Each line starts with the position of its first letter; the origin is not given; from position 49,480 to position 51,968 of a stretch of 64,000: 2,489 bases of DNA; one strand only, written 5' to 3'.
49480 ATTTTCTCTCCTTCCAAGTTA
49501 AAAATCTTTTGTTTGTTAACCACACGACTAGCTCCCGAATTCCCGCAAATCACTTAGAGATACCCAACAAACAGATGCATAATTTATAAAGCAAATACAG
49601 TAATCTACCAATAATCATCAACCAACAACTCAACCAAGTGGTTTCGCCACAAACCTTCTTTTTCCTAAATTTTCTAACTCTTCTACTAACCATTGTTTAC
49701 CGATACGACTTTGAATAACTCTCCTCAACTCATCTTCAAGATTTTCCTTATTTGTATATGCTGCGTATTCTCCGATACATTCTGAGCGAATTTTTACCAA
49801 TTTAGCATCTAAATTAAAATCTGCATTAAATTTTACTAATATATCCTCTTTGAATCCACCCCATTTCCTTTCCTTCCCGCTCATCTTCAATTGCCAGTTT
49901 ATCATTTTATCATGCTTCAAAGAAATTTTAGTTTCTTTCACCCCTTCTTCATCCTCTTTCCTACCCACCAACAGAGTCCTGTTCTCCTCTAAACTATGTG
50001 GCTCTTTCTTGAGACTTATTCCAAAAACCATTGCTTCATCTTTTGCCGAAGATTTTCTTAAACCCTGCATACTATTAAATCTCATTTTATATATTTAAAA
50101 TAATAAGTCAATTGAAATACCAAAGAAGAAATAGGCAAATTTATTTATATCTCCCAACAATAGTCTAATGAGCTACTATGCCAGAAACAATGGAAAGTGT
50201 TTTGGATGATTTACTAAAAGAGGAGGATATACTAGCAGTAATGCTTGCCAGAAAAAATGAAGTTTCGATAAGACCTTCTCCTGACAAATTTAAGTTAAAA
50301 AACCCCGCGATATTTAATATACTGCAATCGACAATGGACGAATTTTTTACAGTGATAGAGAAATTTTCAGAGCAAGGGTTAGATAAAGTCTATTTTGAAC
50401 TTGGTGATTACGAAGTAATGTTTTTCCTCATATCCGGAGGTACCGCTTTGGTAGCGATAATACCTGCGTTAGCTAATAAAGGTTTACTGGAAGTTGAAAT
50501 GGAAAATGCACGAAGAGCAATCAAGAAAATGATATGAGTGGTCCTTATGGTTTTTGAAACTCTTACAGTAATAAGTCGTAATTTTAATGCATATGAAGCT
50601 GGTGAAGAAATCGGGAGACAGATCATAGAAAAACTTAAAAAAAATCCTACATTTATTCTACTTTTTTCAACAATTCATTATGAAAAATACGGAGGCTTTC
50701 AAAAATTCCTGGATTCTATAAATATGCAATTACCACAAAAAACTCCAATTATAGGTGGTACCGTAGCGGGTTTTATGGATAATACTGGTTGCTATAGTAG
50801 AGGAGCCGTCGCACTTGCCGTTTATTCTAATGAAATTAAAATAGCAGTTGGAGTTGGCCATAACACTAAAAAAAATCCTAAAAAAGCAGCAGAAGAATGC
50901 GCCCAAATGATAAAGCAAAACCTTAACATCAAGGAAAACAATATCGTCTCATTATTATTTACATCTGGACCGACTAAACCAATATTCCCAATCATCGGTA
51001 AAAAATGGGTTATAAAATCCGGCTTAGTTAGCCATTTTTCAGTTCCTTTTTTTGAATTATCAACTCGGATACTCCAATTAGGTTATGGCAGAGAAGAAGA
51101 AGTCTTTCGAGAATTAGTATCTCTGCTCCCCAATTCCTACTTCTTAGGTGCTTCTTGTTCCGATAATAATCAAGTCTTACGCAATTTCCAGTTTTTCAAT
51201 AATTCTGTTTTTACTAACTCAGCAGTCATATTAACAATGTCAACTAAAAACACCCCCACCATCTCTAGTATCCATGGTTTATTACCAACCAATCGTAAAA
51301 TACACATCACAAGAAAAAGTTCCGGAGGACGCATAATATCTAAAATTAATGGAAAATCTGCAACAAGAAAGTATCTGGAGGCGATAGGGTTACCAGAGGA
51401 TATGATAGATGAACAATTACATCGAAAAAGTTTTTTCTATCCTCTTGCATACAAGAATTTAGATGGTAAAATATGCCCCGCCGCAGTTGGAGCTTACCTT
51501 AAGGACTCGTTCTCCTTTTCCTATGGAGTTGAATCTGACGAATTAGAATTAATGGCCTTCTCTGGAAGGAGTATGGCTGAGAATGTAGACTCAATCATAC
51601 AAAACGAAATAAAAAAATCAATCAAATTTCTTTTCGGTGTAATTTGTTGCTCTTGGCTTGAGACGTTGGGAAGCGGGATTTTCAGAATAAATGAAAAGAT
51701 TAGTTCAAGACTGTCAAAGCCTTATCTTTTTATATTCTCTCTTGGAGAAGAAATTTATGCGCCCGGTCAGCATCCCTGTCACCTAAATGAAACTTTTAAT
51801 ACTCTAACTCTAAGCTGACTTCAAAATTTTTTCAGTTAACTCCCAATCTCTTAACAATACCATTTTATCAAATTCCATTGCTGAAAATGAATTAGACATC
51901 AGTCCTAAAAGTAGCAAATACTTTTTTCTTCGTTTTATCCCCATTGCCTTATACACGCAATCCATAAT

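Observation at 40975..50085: Twice-occurring cassette: unknown small protein, Lrp/AsnC-like regulator and class I SAM methyltransferase, linked to a putative PD-(D/E)xK nuclease and COG1373 ATPases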

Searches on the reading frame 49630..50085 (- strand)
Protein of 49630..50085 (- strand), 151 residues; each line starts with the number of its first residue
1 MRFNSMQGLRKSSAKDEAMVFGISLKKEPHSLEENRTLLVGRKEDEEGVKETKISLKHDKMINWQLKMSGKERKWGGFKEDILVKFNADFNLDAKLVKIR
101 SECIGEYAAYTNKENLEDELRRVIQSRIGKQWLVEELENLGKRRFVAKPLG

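Call 4: search_protein_families(library=pfam, max_evalue=0.01, proteins=[window:49630-50085:-])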
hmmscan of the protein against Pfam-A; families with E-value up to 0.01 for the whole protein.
window:49630-50085:- (151 aa): 0 families

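Call 15: search_protein_families(library=ncbifam, max_evalue=0.01, proteins=[window:49630-50085:-])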
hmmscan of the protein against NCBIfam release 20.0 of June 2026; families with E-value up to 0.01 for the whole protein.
window:49630-50085:- (151 aa): 0 families

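Call 16: search_protein_families(library=padloc, max_evalue=0.01, proteins=[window:49630-50085:-])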
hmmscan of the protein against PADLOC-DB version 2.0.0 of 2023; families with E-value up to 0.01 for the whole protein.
window:49630-50085:- (151 aa): 0 families

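Call 32: search_solved_structures(query=A4, max_evalue=10, show_alignments=2)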
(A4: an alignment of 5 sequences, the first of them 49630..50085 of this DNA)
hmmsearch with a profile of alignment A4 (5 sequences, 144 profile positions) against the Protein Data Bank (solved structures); distinct sequences matched with E-value up to 10: 11.
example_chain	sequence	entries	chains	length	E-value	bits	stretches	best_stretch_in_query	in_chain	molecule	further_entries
2qyb_A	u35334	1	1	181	0.39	14.3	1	62-143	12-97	Membrane protein, putative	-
3bt9_B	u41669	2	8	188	0.43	14.2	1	67-137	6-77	HTH-type transcriptional regulator qacR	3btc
3br0_B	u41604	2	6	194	0.48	14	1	67-137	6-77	HTH-type transcriptional regulator qacR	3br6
3bti_B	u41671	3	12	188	0.52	13.9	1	67-137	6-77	HTH-type transcriptional regulator qacR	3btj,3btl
3br3_B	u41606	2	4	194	0.56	13.8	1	67-137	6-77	HTH-type transcriptional regulator qacR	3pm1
3br5_B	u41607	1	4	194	0.8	13.3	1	67-137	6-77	HTH-type transcriptional regulator qacR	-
3br2_B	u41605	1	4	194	0.95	13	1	67-137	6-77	HTH-type transcriptional regulator qacR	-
1jt0_A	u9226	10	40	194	1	12.9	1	67-137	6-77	HYPOTHETICAL TRANSCRIPTIONAL REGULATOR IN QACA 5'REGION | Transcriptional regulator qacR | HTH-type transcriptional regulator qacR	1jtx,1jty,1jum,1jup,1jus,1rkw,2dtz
1qvt_B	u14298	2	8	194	1.2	12.7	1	67-137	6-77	Transcriptional regulator qacR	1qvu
3bqz_B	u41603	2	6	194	1.3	12.6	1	67-137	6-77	HTH-type transcriptional regulator qacR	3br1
1jt6_B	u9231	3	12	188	1.4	12.5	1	67-137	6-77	Hypothetical transcriptional regulator IN QACA 5'region | Transcriptional regulator qacR | HTH-type transcriptional regulator qacR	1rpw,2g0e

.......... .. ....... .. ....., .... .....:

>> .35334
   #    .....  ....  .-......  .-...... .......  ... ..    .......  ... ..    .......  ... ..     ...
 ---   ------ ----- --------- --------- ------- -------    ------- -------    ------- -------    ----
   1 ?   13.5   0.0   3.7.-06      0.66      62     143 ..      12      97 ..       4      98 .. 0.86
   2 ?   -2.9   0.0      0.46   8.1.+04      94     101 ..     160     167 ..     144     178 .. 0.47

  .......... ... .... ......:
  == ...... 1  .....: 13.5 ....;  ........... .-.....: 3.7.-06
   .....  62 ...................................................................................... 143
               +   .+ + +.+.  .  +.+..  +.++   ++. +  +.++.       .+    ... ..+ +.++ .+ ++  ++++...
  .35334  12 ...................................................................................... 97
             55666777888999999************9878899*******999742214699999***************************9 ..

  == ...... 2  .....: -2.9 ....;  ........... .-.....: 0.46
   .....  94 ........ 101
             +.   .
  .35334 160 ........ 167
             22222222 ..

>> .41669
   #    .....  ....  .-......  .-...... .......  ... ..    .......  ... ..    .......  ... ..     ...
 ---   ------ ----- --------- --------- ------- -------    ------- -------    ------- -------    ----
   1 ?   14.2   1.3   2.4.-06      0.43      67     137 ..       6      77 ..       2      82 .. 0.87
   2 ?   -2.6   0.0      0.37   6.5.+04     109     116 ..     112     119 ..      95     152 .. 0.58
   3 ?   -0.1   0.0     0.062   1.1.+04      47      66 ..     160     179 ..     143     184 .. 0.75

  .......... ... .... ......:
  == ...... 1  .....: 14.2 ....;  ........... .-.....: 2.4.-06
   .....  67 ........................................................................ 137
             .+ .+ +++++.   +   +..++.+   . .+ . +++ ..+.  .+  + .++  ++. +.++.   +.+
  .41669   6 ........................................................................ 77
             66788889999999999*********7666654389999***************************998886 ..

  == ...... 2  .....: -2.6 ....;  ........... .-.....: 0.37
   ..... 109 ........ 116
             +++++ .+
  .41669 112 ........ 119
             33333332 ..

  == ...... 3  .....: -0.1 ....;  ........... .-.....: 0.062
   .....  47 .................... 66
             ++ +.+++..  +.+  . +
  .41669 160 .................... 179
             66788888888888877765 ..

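Call 89: search_protein_families(library=phrogs, max_evalue=0.01, proteins=[window:49630-50085:-])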
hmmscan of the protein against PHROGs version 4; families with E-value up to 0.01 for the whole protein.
window:49630-50085:- (151 aa): 0 families

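Call 90: search_protein_families(library=pfam, max_evalue=10, alignment_id=A4)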
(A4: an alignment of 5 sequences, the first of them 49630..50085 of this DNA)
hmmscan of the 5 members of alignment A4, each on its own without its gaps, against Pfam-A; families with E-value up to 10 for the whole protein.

A. member 1, window:49630-50085:- (151 aa): 1 family
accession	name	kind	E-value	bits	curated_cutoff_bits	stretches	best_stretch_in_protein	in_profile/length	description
PF21471.3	Reelin_subrepeat-B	-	0.085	13.1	27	1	27-109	6-77/127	Reelin subrepeat B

B. families by the number of members that match (of 5 scanned): 5 families
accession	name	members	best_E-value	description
PF07386.16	DUF1499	2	0.18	Protein of unknown function (DUF1499)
PF13222.11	DUF4030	1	0.011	Protein of unknown function (DUF4030)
PF11554.13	DUF3232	1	0.031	Protein of unknown function (DUF3232)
PF21471.3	Reelin_subrepeat-B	1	0.085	Reelin subrepeat B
PF15698.10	Phosphatase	1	0.19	Phosphatase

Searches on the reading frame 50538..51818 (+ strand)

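Call 59: search_protein_families(library=pfam, max_evalue=0.01, proteins=[window:50538-51818:+])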
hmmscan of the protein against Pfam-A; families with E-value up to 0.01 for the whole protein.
window:50538-51818:+ (426 aa): 1 family
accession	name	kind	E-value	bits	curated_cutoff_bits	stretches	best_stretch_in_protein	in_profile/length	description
PF08495.15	FIST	-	2.8e-20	73.5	23.2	1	38-273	1-189/189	FIST N domain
